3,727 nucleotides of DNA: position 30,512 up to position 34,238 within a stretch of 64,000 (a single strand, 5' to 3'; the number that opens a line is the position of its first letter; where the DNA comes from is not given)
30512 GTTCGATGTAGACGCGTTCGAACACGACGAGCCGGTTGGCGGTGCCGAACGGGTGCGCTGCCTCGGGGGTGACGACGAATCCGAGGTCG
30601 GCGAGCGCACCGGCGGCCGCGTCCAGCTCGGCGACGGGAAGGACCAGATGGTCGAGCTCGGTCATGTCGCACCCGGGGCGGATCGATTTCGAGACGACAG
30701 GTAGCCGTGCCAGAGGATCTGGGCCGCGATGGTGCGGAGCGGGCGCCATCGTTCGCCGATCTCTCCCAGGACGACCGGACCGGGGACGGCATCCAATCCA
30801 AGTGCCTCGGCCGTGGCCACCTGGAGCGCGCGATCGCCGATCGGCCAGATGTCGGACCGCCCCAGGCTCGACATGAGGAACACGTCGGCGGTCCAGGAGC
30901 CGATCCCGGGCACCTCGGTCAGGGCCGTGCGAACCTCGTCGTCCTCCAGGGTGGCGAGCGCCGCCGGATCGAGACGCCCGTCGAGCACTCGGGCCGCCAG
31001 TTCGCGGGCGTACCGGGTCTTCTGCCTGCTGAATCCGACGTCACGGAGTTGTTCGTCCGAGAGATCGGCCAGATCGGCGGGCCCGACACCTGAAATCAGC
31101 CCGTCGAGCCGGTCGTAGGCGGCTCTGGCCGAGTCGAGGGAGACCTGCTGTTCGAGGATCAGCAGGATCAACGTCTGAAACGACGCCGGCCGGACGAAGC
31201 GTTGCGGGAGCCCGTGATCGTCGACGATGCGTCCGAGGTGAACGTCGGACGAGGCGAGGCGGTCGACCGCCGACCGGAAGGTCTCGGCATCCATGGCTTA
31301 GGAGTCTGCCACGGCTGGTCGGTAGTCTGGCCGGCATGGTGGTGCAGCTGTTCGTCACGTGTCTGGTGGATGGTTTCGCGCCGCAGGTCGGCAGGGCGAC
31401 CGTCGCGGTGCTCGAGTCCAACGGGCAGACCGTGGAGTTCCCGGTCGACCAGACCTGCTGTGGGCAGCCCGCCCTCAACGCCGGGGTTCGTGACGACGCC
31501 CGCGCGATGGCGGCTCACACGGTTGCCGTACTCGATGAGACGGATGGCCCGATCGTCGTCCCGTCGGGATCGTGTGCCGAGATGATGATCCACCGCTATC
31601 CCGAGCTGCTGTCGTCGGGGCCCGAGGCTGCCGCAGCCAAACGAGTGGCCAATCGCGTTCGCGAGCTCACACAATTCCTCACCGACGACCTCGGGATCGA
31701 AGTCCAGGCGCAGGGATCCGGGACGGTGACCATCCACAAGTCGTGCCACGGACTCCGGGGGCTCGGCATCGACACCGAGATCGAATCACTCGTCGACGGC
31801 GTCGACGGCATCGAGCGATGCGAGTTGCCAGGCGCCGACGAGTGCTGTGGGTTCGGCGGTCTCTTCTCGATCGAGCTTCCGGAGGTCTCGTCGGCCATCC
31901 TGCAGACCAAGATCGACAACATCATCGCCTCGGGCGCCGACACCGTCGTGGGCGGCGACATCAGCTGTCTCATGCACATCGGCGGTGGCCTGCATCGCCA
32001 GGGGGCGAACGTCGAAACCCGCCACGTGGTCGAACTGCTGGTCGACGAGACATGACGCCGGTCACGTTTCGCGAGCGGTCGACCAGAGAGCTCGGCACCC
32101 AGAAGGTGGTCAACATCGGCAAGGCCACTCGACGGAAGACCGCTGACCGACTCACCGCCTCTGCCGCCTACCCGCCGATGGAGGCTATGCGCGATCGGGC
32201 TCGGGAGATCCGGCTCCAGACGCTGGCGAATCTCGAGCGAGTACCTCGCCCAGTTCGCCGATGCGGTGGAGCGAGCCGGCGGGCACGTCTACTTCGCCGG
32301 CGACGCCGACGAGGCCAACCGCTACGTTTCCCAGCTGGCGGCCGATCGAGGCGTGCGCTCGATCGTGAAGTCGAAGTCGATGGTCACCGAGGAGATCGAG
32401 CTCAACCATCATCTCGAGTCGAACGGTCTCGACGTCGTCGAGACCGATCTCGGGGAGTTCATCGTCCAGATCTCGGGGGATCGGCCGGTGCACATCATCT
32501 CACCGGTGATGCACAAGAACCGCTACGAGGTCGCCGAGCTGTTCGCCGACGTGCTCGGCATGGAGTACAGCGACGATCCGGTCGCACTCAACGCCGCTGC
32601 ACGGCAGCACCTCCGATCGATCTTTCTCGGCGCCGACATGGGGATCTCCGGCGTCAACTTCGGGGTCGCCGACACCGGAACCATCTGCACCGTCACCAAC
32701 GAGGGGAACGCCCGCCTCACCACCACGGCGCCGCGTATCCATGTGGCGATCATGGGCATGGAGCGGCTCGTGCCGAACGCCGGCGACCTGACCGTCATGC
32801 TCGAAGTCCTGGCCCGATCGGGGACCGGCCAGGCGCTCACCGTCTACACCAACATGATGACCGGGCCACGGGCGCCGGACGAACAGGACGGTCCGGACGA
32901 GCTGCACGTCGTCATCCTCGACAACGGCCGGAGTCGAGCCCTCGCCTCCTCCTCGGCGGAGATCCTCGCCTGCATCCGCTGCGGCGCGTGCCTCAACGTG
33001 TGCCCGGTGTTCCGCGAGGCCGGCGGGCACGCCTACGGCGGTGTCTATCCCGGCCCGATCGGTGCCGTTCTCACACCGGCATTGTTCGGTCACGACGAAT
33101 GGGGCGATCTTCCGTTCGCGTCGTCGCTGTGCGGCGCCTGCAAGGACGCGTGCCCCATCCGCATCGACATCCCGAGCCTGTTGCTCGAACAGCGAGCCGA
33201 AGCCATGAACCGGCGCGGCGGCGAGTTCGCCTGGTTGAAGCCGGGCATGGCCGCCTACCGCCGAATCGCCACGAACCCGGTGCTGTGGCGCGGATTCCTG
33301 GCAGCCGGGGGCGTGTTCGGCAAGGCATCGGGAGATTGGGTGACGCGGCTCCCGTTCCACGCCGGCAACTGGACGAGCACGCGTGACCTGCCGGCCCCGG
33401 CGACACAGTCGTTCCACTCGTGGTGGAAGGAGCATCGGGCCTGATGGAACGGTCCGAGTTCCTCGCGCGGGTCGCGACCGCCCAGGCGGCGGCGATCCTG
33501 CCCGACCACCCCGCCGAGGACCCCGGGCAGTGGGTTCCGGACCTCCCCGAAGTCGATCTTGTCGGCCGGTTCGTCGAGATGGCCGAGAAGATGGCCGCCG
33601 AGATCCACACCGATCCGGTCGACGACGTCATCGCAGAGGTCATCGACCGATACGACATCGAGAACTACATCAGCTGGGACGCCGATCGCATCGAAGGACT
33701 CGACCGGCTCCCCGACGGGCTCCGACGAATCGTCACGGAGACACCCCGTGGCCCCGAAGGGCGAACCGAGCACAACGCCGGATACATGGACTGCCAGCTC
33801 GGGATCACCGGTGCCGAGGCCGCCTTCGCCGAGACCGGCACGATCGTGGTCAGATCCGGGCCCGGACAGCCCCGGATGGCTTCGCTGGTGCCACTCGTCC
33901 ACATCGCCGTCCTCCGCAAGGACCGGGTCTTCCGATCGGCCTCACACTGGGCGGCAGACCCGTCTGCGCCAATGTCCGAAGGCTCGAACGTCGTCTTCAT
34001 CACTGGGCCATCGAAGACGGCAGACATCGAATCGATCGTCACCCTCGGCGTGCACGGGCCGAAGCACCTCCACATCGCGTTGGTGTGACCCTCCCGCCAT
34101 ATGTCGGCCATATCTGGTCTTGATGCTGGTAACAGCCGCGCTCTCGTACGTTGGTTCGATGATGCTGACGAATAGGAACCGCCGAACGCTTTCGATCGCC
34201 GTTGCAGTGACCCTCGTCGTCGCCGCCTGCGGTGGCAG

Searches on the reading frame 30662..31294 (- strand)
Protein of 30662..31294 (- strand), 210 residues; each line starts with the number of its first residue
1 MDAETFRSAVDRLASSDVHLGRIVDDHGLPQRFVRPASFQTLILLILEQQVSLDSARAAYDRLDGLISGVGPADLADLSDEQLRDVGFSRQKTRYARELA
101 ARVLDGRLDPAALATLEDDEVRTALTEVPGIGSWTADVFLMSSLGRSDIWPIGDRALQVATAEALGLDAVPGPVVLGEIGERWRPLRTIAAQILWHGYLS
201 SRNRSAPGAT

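Call 42: search_protein_families(library=pfam, proteins=[window:30662-31294:-], max_evalue=0.001)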
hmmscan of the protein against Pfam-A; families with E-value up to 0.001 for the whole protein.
window:30662-31294:- (210 aa): 2 families
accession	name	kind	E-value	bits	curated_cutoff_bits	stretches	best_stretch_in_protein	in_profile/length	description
PF00730.31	HhH-GPD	-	5e-10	40.1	26.2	1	45-168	3-90/108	HhH-GPD superfamily base excision DNA repair protein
PF06568.16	DUF1127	-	0.0007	19.7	23.3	1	75-91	18-34/37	Domain of unknown function (DUF1127)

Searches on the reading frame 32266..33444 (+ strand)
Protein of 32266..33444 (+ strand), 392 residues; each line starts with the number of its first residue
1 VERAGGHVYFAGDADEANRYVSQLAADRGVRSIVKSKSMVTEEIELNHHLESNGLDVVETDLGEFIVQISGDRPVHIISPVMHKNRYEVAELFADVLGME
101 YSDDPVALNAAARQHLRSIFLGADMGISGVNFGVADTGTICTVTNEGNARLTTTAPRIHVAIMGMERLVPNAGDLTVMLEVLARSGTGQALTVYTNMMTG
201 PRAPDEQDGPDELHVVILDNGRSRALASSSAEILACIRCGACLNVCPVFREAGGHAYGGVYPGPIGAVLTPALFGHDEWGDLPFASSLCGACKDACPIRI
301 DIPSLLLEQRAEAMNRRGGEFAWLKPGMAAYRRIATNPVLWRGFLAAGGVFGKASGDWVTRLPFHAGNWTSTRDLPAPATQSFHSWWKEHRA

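Call 42: search_protein_families(library=pfam, proteins=[window:32266-33444:+], max_evalue=0.001)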
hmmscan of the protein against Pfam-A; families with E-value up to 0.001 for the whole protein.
window:32266-33444:+ (392 aa): 11 families
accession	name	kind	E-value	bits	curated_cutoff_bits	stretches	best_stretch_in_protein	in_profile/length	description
PF02589.21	LUD_dom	-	3.4e-47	161.1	22.6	1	1-218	8-189/189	LUD domain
PF13183.11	Fer4_8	-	1.9e-12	48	27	1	233-300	2-68/68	4Fe-4S dicluster domain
PF11870.13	LutB_C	-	1.7e-09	38.3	26.8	1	327-390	30-86/88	Lactate utilisation protein B, C-terminal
PF13237.11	Fer4_10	-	9.6e-07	29.1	25.5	0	235-248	8-21/53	4Fe-4S dicluster domain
PF13187.11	Fer4_9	-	1.9e-06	28.3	27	0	221-247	22-48/52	4Fe-4S dicluster domain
PF12800.12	Fer4_4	-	4.3e-06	27.1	24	0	235-248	3-16/17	4Fe-4S binding domain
PF13534.11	Fer4_17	-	9.2e-06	26.6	22.2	1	235-300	1-60/61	4Fe-4S dicluster domain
PF00037.32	Fer4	-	1.6e-05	25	21.1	0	235-248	7-20/24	4Fe-4S binding domain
PF12838.12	Fer4_7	-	3.2e-05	24.7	27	0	236-248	2-14/52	4Fe-4S dicluster domain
PF12798.12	Fer4_3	-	0.00011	23.2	27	0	236-248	1-13/15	4Fe-4S binding domain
PF12797.12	Fer4_2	-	0.00018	21.7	24.5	0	235-248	9-22/22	4Fe-4S binding domain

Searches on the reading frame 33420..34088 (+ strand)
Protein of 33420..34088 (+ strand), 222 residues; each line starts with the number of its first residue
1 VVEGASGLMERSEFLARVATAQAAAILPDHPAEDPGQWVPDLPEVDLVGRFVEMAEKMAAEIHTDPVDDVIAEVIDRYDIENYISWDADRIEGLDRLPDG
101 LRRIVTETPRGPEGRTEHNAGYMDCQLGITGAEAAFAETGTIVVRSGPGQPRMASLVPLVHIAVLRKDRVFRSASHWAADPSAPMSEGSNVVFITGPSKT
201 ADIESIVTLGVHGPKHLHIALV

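Call 42: search_protein_families(library=pfam, proteins=[window:33420-34088:+], max_evalue=0.001)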
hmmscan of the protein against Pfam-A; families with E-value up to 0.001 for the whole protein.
window:33420-34088:+ (222 aa): 1 family
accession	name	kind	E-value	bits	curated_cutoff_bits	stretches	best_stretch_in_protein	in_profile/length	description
PF02589.21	LUD_dom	-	2.4e-26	93.1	22.6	1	86-222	44-189/189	LUD domain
